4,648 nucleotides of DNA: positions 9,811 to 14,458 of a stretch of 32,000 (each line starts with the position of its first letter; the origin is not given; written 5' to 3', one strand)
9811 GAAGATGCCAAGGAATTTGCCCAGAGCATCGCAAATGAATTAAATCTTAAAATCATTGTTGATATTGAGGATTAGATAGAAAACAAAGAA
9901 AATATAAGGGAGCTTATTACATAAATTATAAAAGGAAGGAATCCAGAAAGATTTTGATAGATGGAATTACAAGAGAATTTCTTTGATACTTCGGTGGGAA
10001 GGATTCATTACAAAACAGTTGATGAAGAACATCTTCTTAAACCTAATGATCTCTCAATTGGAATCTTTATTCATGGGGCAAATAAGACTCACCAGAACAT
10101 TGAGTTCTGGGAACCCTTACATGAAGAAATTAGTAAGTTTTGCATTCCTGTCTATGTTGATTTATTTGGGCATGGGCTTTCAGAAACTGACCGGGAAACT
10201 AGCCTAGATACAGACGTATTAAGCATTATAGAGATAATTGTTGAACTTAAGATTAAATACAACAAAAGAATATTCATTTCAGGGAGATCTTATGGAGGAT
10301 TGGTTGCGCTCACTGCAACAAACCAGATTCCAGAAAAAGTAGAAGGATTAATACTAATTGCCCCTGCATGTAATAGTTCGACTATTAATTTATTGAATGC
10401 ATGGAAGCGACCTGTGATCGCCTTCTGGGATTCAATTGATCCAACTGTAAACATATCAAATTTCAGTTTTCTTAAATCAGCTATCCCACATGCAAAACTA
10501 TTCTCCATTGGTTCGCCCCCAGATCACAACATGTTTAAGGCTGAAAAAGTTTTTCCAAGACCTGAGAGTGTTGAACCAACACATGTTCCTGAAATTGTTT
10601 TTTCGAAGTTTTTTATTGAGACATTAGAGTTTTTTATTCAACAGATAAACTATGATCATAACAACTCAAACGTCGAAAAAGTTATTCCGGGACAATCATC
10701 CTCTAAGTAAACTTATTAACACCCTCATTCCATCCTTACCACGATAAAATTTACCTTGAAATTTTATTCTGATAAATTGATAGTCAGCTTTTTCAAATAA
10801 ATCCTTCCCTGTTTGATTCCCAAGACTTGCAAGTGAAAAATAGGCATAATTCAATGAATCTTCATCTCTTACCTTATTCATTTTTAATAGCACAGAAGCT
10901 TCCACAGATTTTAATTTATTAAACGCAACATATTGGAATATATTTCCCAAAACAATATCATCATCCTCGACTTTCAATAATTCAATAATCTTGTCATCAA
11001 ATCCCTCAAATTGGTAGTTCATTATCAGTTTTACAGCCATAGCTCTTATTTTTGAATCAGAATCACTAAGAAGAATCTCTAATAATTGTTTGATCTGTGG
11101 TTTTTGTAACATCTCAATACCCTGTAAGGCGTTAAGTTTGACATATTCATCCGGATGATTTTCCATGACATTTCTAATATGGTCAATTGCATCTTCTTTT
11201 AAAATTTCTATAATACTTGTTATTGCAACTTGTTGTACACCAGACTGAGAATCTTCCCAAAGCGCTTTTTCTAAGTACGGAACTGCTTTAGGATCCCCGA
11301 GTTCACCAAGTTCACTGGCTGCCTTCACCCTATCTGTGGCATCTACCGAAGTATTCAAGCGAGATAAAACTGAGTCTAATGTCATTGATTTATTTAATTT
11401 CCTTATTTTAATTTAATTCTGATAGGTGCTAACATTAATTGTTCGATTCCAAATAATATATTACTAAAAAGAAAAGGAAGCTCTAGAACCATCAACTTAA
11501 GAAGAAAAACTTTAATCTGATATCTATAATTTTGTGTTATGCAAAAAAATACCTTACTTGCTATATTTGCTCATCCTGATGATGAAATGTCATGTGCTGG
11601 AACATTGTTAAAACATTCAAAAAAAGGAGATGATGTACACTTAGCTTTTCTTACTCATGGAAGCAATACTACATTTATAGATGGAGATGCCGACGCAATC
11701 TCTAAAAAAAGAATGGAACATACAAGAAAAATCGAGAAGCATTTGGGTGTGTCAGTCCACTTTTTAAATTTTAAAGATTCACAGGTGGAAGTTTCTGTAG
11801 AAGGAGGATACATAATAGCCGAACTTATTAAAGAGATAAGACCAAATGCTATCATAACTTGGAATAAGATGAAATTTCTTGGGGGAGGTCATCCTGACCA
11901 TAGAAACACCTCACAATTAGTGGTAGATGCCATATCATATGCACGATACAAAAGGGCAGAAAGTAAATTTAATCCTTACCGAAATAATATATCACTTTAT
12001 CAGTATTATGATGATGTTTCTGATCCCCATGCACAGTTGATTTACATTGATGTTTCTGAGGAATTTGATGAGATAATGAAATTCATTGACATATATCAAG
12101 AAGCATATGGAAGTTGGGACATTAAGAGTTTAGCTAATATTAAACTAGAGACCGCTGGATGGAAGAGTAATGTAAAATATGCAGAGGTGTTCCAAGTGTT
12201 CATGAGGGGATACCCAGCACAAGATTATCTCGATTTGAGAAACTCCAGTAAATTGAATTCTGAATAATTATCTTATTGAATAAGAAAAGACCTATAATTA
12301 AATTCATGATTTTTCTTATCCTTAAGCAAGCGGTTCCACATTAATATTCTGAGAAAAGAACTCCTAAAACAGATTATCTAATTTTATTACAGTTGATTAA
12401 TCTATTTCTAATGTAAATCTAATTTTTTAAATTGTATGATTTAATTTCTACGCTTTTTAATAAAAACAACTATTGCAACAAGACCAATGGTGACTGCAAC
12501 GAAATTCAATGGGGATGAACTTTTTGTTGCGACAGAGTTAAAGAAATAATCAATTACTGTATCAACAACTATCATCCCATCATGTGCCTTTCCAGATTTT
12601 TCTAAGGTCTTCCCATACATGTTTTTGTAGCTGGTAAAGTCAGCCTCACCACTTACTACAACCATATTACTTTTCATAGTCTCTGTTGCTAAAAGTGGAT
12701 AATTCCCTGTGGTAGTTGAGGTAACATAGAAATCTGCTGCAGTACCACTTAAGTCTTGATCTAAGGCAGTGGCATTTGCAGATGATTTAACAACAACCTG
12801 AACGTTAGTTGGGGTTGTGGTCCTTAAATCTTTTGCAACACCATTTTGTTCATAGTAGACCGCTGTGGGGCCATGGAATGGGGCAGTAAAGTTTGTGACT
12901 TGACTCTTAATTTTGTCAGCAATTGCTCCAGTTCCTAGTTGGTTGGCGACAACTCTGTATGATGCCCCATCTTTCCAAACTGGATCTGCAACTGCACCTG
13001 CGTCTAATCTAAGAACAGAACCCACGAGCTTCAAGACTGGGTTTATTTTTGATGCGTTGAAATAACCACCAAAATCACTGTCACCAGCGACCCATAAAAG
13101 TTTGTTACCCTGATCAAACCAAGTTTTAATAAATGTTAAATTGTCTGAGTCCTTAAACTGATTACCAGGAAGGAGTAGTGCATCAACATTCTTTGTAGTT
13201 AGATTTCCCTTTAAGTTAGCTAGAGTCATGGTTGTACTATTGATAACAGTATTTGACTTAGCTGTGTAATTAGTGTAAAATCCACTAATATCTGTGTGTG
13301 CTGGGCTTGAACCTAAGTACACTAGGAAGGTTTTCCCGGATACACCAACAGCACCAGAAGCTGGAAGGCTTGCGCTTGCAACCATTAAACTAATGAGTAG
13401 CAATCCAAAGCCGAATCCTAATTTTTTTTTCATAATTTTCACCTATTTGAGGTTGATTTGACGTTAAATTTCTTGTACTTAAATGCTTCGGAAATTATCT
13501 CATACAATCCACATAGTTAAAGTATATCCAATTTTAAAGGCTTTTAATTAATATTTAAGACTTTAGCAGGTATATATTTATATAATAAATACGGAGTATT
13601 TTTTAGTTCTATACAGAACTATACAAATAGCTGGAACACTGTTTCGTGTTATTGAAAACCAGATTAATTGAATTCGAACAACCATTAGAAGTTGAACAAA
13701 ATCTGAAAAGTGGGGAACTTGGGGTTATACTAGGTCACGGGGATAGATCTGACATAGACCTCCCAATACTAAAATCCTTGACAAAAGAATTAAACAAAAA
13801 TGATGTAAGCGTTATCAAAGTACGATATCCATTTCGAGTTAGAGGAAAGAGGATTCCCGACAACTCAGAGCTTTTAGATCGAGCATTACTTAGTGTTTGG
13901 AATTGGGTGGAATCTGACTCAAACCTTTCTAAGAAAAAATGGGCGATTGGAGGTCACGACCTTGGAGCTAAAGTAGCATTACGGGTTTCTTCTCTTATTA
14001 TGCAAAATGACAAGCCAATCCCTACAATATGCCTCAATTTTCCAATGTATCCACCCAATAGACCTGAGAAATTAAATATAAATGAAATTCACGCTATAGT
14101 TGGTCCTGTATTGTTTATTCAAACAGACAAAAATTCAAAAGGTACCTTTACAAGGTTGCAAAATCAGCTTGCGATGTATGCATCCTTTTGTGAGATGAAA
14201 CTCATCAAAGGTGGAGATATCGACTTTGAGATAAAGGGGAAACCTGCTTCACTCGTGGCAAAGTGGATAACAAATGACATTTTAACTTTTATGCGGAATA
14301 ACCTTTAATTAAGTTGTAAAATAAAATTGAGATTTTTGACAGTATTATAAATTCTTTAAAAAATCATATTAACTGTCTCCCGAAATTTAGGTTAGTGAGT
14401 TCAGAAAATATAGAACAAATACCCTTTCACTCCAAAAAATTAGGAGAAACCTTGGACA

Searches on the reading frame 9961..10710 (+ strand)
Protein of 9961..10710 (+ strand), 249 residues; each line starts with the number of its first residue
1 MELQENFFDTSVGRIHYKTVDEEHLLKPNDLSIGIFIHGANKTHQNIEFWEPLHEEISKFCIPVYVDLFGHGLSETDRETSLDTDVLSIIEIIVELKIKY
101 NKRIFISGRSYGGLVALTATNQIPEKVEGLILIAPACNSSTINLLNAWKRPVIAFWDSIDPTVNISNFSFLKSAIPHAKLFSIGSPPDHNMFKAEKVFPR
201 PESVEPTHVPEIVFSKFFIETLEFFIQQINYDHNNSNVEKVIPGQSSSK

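Call 15: search_protein_families(library=pfam, proteins=[window:9961-10710:+])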
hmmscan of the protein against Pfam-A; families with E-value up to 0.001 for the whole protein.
window:9961-10710:+ (249 aa): 4 families
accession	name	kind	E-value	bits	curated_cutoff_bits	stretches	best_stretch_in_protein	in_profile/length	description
PF12146.15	Hydrolase_4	-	5e-11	42.8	27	1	64-165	34-139/239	Serine aminopeptidase, S33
PF00561.26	Abhydrolase_1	-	2.4e-09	37.7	25.8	1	35-138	4-103/245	alpha/beta hydrolase fold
PF12697.13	Abhydrolase_6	-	9.2e-09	36.7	26.3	1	35-157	2-116/217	Alpha/beta hydrolase family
PF00326.27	Peptidase_S9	-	0.0005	20.1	22.6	1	84-138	46-100/213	Prolyl oligopeptidase family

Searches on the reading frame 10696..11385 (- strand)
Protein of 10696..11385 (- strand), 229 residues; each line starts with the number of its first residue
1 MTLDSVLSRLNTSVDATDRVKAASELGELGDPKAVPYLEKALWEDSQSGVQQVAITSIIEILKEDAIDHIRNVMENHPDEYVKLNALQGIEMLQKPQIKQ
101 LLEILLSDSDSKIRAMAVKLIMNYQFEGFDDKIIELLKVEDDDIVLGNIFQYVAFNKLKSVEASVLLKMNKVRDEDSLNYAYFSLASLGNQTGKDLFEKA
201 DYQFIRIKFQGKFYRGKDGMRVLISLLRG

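Call 15: search_protein_families(library=pfam, proteins=[window:10696-11385:-])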
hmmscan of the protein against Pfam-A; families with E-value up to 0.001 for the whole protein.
window:10696-11385:- (229 aa): 3 families
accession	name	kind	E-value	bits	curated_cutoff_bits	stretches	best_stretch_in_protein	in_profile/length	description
PF13646.12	HEAT_2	-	1.8e-17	63.8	27.7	2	67-146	1-80/88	HEAT repeats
PF02985.28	HEAT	-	9.8e-07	28.9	23.5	0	101-122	4-25/31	HEAT repeat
PF03130.22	HEAT_PBS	-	1.6e-05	25.4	20.9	0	19-42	2-25/27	PBS lyase HEAT-like repeat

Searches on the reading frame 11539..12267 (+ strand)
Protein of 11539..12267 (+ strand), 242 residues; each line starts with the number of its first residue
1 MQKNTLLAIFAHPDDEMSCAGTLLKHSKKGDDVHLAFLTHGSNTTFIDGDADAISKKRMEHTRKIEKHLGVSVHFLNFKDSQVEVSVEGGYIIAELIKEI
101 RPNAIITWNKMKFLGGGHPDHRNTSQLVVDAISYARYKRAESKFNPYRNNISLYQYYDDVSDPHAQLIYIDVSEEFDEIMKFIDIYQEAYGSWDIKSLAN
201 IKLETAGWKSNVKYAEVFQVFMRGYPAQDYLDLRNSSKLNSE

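Call 15: search_protein_families(library=pfam, proteins=[window:11539-12267:+])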
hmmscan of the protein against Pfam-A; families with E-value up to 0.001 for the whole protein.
window:11539-12267:+ (242 aa): 1 family
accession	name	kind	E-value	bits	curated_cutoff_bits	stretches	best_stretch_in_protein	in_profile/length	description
PF02585.22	PIG-L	-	6.6e-25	88.5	28.2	1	7-132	1-129/129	GlcNAc-PI de-N-acetylase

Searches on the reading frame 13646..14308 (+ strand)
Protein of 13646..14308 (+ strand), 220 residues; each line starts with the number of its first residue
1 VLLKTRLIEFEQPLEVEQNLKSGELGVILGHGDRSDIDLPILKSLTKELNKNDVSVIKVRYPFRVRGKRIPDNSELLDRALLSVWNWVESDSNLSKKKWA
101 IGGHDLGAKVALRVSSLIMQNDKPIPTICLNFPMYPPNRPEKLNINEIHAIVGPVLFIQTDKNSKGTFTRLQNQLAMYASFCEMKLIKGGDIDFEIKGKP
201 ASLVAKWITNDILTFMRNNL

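Call 15: search_protein_families(library=pfam, proteins=[window:13646-14308:+])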
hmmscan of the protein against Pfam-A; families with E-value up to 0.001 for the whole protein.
window:13646-14308:+ (220 aa): 1 family
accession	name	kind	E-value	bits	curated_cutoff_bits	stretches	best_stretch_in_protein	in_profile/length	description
PF20408.4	Abhydrolase_11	-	8.6e-20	71.7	27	1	27-198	5-171/193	Alpha/beta hydrolase domain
